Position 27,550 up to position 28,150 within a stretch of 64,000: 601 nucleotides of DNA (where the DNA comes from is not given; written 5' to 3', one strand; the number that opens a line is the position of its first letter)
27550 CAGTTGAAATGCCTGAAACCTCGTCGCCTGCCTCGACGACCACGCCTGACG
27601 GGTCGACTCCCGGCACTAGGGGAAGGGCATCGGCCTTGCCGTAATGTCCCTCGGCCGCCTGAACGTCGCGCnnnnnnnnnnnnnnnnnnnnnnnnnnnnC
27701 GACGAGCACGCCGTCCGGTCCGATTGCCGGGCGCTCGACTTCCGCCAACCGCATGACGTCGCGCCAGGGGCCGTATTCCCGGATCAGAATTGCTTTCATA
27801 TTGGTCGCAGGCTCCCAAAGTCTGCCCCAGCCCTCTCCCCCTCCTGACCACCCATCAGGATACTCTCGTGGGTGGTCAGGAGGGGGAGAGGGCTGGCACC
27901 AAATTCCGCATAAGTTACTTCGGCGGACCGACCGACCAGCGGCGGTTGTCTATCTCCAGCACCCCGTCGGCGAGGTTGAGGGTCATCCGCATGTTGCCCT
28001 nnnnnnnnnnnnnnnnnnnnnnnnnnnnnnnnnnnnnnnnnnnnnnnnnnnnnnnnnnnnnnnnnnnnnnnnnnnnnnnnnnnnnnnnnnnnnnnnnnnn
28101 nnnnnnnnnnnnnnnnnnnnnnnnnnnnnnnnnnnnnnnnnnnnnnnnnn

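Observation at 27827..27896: Long perfect palindromic element with a conserved 28-nt core (copy 1), sitting 3' of a minus-strand gene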

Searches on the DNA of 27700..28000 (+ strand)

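Call 16: search_rna_families(source=window, start=27700, end=28000, threshold=evalue, max_evalue=10)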
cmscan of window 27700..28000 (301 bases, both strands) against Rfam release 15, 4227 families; matches with E-value up to 10: 35.
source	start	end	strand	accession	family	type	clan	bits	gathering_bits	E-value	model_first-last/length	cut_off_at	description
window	27821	27902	-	RF03888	mir-3160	Gene; miRNA;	-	45.7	80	9.4e-07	1-83/83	no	mir-3160 microRNA precursor family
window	27827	27896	+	RF04240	mir-4716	Gene; miRNA;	-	45.2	76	9.7e-09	1-84/84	no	mir-4716 microRNA precursor family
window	27827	27896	-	RF04240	mir-4716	Gene; miRNA;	-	44.4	76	1.6e-08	1-84/84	no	mir-4716 microRNA precursor family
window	27826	27897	-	RF04132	mir-4436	Gene; miRNA;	-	44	74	1.9e-08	1-85/85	no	mir-4436 microRNA precursor family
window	27823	27898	+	RF03633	mir-5882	Gene; miRNA;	-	42.5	95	4.8e-07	1-77/77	no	mir-5882 microRNA precursor family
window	27826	27897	+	RF03888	mir-3160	Gene; miRNA;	-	42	80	6.3e-06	1-83/83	no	mir-3160 microRNA precursor family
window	27823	27898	-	RF03633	mir-5882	Gene; miRNA;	-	41.7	95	7.4e-07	1-77/77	no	mir-5882 microRNA precursor family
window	27821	27902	-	RF04092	MIR1508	Gene; miRNA;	-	41.2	70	3.3e-07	1-91/91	no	MIR1508 microRNA precursor family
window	27828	27895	+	RF04096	mir-4433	Gene; miRNA;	-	41.1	77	4.1e-07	1-83/83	no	mir-4433 microRNA precursor family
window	27821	27902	-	RF04096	mir-4433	Gene; miRNA;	-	41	77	4.4e-07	1-83/83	no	mir-4433 microRNA precursor family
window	27827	27896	-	RF03837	mir-3138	Gene; miRNA;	-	39.8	90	2.9e-05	1-82/82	no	mir-3138 microRNA precursor family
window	27827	27896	+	RF03837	mir-3138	Gene; miRNA;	-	38.6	90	5.3e-05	1-82/82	no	mir-3138 microRNA precursor family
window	27820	27903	-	RF00829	mir-149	Gene; miRNA;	-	35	79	0.0002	1-86/86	no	mir-149 microRNA precursor family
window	27826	27897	+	RF04141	MIR8622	Gene; miRNA;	-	34.4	197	8.5e-05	1-212/212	no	MIR8622 microRNA precursor family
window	27830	27898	-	RF03302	mir-6133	Gene; miRNA;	-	31.8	79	0.00022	1-104/104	no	mir-6133 microRNA precursor family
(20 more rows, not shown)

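Call 74: build_rna_model(alignment_id=A1, structure=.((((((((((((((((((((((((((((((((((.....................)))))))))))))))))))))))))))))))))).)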
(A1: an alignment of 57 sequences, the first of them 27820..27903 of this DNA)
Model R1 built from alignment A1 (57 sequences, 91 columns); structure: as given.
model positions 84; base pairs 34; branch points 0; effective number of sequences 1.26; information 0.677 bits per position. Calibrated on 0.2 Mb of random sequence (short: E-values are rough).
structure used (alignment columns):
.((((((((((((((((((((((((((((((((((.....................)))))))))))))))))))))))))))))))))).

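Call 75: search_with_rna_model(model_id=R1, source=window, filters=off, max_evalue=10)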
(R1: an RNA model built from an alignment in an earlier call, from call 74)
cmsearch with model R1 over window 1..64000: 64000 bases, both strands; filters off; matches with E-value up to 10: 33.
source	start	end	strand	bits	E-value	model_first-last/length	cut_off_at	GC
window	49514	49597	-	79.6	3.6e-14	1-84/84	no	0.74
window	27820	27903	+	78.9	5.1e-14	1-84/84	no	0.65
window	27820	27903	-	77.9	8e-14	1-84/84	no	0.65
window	49515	49597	+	75.2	2.9e-13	1-84/84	no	0.75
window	20049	20094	+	17.6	0.19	1-84/84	no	0.74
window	447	503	+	15.9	0.41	1-84/84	no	0.72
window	20049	20094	-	15.1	0.59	1-84/84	no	0.74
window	6486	6514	+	14.5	0.79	1-84/84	no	0.72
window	28437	28488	+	14.3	0.86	1-84/84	no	0.65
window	1454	1483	+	13.7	1.1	1-84/84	no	0.67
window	50458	50522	-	13.6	1.2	1-84/84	no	0.69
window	50458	50522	+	13.5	1.3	1-84/84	no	0.69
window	1454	1483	-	13.4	1.3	1-84/84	no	0.67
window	6486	6514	-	13.4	1.3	1-84/84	no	0.72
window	58625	58703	-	13.2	1.5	1-84/84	no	0.61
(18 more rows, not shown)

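Call 76: search_with_rna_model(model_id=R1, sources=[L082, L083, L085, L086, L093, L095], filters=default, max_evalue=10)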
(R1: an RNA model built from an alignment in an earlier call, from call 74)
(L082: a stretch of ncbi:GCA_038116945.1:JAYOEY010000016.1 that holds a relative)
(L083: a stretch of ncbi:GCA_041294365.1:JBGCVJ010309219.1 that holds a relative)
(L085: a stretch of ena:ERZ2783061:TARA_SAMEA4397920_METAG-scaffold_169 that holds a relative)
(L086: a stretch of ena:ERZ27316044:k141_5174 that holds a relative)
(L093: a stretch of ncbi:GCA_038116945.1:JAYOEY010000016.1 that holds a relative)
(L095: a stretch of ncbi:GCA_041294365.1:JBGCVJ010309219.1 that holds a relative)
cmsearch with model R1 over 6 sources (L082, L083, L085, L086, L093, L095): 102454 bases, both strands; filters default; matches with E-value up to 10: 2.
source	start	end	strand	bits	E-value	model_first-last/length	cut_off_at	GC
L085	7413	7528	+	24.7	0.01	1-84/84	no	0.7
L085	7413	7528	-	22.5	0.028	1-84/84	no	0.7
